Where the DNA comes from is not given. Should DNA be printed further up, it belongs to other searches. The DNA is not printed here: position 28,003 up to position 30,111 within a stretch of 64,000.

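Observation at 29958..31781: Secreted pseudo-subtilase fused to a LamG-like lectin domain with a PEP-CTERM-like tail, inside the glycan locus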

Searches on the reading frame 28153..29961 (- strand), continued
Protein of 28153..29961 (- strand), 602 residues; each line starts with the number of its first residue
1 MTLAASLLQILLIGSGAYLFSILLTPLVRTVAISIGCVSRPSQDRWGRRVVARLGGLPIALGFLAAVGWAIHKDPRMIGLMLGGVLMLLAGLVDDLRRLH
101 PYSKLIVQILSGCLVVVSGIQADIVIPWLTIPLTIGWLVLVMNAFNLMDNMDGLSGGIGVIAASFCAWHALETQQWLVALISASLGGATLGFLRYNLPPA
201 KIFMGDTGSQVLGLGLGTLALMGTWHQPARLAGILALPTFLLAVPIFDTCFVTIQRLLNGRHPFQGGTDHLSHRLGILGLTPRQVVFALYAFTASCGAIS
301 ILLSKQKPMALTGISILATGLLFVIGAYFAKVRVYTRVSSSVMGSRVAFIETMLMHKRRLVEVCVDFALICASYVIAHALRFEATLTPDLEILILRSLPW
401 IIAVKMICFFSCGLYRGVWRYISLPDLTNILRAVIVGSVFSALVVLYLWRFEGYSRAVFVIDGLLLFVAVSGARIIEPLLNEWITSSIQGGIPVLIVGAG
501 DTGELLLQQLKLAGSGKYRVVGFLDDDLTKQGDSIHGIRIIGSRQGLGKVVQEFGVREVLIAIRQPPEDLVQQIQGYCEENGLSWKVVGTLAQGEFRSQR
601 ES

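Call 71: find_encoding_contigs(protein=P0298, flank=8000, max_places=1)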
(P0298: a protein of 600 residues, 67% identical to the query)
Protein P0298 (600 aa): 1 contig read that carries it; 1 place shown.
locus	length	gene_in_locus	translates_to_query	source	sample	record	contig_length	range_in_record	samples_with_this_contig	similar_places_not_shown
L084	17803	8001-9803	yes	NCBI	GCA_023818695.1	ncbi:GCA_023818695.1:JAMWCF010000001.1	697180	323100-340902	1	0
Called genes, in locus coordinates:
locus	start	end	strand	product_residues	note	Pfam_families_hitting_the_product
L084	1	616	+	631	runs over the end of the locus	PF13692:Glyco_trans_1_4, PF02698:DUF218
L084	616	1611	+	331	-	PF01370:Epimerase, PF02719:Polysacc_synt_2 (faint), PF04321:RmlD_sub_bind (weak), PF16363:GDP_Man_Dehyd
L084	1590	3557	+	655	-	PF13522:GATase_6, PF13537:GATase_7, PF00733:Asn_synthase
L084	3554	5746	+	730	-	-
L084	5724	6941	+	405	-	PF13439:Glyco_transf_4, PF13579:Glyco_trans_4_4, PF20706:GT4-conflict, PF00534:Glycos_transf_1, PF13692:Glyco_trans_1_4, PF13524:Glyco_trans_1_2 (weak)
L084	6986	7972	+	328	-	PF01073:3Beta_HSD, PF01370:Epimerase, PF02719:Polysacc_synt_2, PF04321:RmlD_sub_bind, PF13460:NAD_binding_10 (weak), PF16363:GDP_Man_Dehyd, PF07993:NAD_binding_4, PF02719:Polysacc_synt_2 (weak)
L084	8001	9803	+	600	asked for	PF00953:Glycos_transf_4, PF13727:CoA_binding_3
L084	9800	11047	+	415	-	PF04932:Wzy_C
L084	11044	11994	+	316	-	PF01075:Glyco_transf_9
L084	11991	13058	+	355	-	PF01075:Glyco_transf_9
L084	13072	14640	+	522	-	PF13231:PMT_2 (weak)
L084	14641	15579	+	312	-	PF00535:Glycos_transf_2, PF13641:Glyco_tranf_2_3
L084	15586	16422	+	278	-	PF00535:Glycos_transf_2 (weak)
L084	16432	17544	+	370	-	PF01073:3Beta_HSD, PF01370:Epimerase, PF02719:Polysacc_synt_2, PF05368:NmrA, PF13460:NAD_binding_10 (weak), PF16363:GDP_Man_Dehyd, PF01370:Epimerase, PF16363:GDP_Man_Dehyd, +1 more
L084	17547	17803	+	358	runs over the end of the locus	PF00535:Glycos_transf_2, PF10111:Glyco_tranf_2_2 (faint), PF13641:Glyco_tranf_2_3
